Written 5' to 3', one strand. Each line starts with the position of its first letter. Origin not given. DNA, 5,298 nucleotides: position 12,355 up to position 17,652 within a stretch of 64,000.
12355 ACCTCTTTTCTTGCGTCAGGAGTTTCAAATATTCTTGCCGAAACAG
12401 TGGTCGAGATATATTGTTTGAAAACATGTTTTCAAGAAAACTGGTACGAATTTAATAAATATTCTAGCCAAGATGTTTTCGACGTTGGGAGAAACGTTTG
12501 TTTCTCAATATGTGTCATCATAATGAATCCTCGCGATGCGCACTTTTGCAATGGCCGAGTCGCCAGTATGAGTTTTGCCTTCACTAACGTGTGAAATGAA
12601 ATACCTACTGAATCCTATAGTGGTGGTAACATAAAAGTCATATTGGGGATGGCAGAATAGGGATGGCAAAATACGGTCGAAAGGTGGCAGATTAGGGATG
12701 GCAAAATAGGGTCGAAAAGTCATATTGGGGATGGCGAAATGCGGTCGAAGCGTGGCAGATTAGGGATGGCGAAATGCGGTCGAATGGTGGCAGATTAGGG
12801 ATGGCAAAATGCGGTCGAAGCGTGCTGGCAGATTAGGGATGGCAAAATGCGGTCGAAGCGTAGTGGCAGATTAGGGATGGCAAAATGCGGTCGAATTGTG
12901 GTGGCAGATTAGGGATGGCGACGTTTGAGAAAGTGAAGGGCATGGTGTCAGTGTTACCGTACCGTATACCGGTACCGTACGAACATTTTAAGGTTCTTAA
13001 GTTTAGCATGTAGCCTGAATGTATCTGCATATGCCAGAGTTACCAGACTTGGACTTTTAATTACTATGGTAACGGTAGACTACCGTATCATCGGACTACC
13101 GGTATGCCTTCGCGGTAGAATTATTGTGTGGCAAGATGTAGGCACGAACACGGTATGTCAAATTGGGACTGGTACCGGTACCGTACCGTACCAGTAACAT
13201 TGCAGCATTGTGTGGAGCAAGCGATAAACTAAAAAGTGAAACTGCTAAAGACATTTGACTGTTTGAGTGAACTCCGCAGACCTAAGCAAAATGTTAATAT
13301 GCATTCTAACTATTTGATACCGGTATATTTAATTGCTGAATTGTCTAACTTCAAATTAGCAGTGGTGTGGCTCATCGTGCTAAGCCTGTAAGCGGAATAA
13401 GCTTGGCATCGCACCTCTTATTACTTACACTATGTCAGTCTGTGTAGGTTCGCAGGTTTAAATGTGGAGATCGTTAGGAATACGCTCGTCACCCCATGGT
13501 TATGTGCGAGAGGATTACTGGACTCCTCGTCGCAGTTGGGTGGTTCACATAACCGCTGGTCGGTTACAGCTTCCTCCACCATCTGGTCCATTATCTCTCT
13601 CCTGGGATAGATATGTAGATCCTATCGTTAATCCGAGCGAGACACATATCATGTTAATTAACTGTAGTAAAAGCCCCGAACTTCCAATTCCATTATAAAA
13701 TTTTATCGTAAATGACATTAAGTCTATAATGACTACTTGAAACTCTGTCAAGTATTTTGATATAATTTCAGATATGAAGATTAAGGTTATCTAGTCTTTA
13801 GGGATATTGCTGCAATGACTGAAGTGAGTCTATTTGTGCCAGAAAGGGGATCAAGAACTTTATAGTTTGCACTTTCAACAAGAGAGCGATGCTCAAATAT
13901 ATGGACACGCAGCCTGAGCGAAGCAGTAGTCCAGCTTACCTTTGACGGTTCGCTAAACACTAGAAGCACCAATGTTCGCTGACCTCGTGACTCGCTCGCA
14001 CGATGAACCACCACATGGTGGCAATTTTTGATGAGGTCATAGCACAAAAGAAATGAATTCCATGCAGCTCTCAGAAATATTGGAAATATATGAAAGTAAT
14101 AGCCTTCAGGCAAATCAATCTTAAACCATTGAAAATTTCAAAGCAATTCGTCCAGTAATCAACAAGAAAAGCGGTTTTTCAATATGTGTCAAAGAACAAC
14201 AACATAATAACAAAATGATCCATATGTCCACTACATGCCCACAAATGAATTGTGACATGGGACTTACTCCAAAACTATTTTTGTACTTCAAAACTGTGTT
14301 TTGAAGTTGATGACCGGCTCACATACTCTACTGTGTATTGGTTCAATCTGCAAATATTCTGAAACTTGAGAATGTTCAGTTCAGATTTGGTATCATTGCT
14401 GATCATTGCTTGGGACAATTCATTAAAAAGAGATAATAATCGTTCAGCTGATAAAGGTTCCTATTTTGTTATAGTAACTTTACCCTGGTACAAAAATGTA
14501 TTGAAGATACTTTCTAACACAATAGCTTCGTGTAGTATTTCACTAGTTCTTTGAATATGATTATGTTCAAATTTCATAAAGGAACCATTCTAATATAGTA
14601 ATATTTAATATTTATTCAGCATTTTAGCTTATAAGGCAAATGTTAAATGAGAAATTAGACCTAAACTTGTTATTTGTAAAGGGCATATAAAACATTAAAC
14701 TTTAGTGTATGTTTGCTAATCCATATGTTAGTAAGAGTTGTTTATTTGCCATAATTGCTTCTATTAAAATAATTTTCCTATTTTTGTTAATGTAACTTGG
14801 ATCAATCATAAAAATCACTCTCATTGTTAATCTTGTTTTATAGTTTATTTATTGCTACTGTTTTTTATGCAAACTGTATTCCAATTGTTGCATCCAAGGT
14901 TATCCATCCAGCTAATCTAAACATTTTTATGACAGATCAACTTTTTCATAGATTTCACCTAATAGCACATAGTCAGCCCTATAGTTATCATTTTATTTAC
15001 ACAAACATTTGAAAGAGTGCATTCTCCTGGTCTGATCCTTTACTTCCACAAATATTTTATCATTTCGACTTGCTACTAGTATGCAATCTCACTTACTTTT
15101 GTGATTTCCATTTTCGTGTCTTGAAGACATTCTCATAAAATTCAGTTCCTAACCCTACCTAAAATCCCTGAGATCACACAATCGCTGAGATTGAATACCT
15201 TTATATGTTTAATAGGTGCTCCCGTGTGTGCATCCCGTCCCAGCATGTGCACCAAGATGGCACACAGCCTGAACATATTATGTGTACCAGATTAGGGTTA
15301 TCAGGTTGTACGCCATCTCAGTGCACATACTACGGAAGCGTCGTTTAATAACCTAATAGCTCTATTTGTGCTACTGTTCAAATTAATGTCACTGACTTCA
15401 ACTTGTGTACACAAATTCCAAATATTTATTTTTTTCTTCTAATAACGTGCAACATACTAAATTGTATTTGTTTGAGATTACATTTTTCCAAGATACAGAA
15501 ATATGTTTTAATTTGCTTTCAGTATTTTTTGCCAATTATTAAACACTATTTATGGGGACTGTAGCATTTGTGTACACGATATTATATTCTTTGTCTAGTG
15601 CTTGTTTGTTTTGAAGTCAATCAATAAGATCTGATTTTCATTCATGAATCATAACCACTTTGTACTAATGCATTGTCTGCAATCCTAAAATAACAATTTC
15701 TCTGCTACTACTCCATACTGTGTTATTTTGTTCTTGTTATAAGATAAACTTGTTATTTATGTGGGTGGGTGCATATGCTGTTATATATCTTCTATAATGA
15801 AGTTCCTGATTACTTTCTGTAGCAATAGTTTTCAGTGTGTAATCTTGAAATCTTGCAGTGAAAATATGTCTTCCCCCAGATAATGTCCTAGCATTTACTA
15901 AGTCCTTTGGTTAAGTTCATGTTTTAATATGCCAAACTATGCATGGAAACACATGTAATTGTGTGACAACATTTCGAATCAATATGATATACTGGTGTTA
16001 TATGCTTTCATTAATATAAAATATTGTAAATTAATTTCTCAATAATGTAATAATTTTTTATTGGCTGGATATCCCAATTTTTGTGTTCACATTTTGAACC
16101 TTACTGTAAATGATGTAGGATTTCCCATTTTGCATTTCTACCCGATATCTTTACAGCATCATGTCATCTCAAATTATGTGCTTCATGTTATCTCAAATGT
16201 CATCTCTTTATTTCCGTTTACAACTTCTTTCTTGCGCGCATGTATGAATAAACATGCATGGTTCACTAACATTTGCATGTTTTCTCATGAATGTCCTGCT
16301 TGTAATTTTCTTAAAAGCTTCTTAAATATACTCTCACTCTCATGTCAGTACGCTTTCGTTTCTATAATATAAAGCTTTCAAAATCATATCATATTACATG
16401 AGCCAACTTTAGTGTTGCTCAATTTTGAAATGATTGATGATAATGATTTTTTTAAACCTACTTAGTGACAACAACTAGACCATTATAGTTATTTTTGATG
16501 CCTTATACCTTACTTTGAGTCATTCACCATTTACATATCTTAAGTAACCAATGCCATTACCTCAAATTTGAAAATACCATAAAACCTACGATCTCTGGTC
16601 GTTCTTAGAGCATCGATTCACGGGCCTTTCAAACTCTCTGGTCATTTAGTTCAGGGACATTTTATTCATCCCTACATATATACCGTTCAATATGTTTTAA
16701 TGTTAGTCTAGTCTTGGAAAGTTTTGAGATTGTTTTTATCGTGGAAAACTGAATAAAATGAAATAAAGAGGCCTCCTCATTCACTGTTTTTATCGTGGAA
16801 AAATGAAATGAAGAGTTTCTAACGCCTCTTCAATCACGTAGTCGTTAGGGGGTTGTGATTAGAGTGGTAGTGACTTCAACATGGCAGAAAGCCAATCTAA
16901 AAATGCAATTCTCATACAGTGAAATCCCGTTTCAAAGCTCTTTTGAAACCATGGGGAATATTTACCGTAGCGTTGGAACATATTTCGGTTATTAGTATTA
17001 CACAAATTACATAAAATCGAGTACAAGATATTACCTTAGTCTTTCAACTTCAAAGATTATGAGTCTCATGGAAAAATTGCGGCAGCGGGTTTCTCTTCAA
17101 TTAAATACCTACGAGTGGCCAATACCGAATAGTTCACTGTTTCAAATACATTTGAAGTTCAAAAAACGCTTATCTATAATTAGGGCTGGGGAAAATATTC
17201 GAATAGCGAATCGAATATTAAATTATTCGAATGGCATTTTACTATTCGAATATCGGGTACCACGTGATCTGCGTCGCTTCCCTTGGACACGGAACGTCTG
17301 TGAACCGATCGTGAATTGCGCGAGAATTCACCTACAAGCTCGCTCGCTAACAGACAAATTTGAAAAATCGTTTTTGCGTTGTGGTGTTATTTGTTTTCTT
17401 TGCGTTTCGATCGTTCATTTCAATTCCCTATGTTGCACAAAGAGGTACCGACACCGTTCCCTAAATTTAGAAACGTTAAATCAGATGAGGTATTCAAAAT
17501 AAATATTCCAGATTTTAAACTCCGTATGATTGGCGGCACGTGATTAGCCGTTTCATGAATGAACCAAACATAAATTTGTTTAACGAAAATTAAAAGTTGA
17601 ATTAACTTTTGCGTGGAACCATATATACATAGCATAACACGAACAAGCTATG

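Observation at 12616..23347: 10.7 kb element with an 8-bp TSD and inverted subterminal 45-bp minisatellite arrays but no transposase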

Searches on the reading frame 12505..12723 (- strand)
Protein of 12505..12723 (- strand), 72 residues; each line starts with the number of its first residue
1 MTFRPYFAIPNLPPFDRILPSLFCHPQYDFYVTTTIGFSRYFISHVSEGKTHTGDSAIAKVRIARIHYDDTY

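Call 47: find_encoding_contigs(protein=window:12505-12723:-, flank=10000, max_places=10)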
Protein window:12505-12723:- (72 aa): no gene with exactly this product is on record in the collection.

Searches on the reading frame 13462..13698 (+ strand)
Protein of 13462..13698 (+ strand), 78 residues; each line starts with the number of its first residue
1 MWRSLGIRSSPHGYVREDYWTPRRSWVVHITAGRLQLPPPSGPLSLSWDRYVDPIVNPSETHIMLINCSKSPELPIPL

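Call 67: find_encoding_contigs(protein=window:13462-13698:+, flank=10000, max_places=10)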
Protein window:13462-13698:+ (78 aa): no gene with exactly this product is on record in the collection.

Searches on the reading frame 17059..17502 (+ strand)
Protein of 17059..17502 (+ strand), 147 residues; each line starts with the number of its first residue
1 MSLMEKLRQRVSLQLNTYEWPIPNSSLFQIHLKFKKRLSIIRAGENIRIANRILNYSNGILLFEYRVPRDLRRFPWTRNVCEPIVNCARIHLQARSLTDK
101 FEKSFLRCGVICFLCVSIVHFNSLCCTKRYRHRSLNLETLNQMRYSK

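Call 20: search_protein_families(library=pfam, max_evalue=0.01, proteins=[window:17059-17502:+])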
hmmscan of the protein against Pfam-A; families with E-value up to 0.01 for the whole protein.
window:17059-17502:+ (147 aa): 0 families

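Call 24: find_encoding_contigs(protein=window:17059-17502:+, flank=10000, max_places=10)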
Protein window:17059-17502:+ (147 aa): no gene with exactly this product is on record in the collection.
